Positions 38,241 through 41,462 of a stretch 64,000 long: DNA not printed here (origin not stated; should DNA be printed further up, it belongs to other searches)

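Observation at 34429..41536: Low-GC ~7-kb island carrying a Type III R-M system, bounded by identical 18-20 bp palindromes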

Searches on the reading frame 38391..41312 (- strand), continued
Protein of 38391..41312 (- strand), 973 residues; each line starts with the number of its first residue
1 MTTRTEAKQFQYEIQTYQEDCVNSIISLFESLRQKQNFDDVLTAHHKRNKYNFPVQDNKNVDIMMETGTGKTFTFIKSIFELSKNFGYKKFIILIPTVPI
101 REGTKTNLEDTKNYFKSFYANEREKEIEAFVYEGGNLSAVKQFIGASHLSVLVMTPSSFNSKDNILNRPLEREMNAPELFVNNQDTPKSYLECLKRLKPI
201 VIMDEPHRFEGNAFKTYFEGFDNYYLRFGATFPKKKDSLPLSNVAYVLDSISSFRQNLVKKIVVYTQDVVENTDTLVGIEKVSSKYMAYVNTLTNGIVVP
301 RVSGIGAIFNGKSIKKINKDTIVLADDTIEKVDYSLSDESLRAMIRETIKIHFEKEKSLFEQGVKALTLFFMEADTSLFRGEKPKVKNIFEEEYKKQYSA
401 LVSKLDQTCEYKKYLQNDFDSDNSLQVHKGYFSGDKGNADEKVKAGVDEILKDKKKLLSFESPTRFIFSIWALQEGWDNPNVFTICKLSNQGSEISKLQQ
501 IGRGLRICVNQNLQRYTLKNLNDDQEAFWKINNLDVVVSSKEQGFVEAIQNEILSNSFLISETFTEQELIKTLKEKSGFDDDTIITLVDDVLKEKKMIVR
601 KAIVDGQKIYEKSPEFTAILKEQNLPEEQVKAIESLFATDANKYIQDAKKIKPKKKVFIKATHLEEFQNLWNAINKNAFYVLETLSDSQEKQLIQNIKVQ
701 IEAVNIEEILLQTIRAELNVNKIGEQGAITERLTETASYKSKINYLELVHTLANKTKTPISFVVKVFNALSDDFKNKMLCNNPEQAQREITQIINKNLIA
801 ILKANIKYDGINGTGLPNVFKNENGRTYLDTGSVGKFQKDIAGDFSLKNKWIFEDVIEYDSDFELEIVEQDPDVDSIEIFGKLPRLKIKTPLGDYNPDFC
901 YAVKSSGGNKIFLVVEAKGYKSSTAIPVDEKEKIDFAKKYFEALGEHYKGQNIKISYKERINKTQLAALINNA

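Call 40: find_encoding_contigs(protein=P0092, flank=10000, max_places=4)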
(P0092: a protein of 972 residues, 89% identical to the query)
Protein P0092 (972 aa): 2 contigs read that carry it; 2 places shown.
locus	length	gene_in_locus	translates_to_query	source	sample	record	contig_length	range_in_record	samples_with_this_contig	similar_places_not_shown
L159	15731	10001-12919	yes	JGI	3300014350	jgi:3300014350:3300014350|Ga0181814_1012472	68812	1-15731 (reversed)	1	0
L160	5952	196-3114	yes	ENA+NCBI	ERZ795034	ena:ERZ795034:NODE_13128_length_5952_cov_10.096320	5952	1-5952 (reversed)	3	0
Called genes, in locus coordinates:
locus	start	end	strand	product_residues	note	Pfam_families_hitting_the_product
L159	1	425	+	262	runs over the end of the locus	PF10677:DUF2490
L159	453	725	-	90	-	PF00403:HMA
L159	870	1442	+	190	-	PF06736:TMEM175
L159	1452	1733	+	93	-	PF14542:Acetyltransf_CG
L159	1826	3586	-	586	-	PF01946:Thi4 (weak), PF00890:FAD_binding_2 (faint), PF01266:DAO (weak), PF01494:FAD_binding_3 (weak), PF01593:Amino_oxidase, PF12831:FAD_oxidored (weak), PF13450:NAD_binding_8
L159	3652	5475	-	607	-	PF13582:Reprolysin_3 (faint), PF05572:Peptidase_M43 (weak), PF13573:SprB (weak), PF18962:Por_Secre_tail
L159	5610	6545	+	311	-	PF00056:Ldh_1_N, PF02866:Ldh_1_C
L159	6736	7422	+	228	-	PF00753:Lactamase_B, PF13483:Lactamase_B_3, PF12706:Lactamase_B_2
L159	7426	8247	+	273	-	PF00142:Fer4_NifH (faint), PF01656:CbiA, PF02374:ArsA_ATPase (weak), PF06564:CBP_BcsQ, PF09140:MipZ, PF10609:ParA (weak), PF13614:AAA_31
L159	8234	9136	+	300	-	PF02195:ParB_N, PF17762:HTH_ParB, PF23552:ParB_C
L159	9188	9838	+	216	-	PF18935:DUF5683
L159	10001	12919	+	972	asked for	PF04851:ResIII, PF00270:DEAD, PF19778:RE_endonuc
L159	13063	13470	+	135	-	PF13366:PDDEXK_3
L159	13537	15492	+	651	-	PF01555:N6_N4_Mtase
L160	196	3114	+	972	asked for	PF04851:ResIII, PF00270:DEAD, PF19778:RE_endonuc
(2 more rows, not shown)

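Call 54: search_protein_families(library=padloc, proteins=[window:38391-41312:-], max_evalue=0.01)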
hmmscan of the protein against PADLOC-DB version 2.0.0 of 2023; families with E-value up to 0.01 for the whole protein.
window:38391-41312:- (973 aa): 4 families
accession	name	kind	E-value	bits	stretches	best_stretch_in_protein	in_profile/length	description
PDLC03649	REase_III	-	4.6e-122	406.8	1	33-972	49-969/973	Type III restriction enzyme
PDLC03647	REase_III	-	1.5e-118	395.4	1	55-950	82-970/989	Type III restriction enzyme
PDLC03648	REase_III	-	5.9e-06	22.7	1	461-534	308-386/871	Type III restriction enzyme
PDLC03650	REase_III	-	0.00037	17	1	459-509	373-423/898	Type III restriction enzyme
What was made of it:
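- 38391..41312 (-): res: Type III restriction subunit, 973 aa (SF2 helicase + C-terminal endonuclease). PADLOC REase_III E = 4.6e-122 (call 54).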
